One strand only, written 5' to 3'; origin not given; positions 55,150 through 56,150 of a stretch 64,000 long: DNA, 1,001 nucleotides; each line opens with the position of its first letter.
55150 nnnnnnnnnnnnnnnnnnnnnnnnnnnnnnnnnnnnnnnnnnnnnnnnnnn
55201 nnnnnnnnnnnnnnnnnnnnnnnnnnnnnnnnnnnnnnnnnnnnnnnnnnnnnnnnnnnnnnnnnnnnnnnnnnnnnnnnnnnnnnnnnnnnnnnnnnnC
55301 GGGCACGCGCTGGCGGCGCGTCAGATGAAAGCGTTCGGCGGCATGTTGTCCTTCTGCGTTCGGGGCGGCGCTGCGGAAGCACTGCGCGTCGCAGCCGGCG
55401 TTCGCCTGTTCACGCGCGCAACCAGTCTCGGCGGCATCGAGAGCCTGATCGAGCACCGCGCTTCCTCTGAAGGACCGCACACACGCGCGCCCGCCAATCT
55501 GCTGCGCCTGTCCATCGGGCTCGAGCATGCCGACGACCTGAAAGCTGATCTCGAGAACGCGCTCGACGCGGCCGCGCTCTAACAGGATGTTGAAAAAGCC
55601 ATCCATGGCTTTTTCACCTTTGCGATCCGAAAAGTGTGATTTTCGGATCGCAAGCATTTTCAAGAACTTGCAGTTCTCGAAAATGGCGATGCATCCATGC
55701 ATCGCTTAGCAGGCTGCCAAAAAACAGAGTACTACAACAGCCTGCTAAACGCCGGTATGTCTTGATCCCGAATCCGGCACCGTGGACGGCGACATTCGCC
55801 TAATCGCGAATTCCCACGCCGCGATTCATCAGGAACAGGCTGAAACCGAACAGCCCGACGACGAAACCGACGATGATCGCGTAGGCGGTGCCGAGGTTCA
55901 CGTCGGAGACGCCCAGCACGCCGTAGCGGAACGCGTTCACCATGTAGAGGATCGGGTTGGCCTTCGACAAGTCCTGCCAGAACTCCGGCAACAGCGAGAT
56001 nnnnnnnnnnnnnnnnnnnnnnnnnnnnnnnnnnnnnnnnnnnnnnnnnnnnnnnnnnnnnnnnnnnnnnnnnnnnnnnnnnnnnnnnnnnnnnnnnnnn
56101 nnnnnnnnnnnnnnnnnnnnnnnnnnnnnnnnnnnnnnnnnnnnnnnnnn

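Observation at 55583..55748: Five back-to-back perfect or near-perfect hairpins in a 218-bp convergent spacer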

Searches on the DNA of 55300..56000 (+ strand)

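Call 5: search_rna_families(source=window, start=55300, end=56000, threshold=evalue, max_evalue=10)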
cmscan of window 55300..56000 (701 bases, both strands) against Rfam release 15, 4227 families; matches with E-value up to 10: 5.
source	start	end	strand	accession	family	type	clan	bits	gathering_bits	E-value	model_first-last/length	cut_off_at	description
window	55699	55752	-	RF03272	mir-2187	Gene; miRNA;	-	19.4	67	1.3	1-62/62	no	mir-2187 microRNA precursor family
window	55650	55694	+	RF00910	mir-873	Gene; miRNA;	-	16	95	2.1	1-77/77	no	mir-873 microRNA precursor family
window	55669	55739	+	RF00392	SNORA5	Gene; snRNA; snoRNA; HACA-box;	CL00024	14.4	30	2.7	1-134/134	no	Small nucleolar RNA SNORA5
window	55306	55337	-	RF01687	Acido-Lenti-1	Gene; sRNA;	-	12.4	37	4.7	1-46/46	no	Acido-Lenti-1 RNA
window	55617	55659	+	RF01390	isrG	Gene; sRNA;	-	8.3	100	8.9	1-279/279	no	isrG Hfq binding RNA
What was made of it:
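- On Known RNA family (Rfam 15): Only chance-level hits, E from 1.3 to 8.9 and far below the gathering scores (call 5).
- (5) No Rfam family matches (call 5).
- Tried and rejected: (2) An Rfam scan at E up to 10 gave only chance hits (call 5).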

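Call 20: search_dna_similar(query=window:55575-55800:+, collection=plasmids, mode=distant, max_evalue=0.01, max_rows=40)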
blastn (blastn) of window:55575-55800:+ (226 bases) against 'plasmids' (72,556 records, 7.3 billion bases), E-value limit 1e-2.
No match.
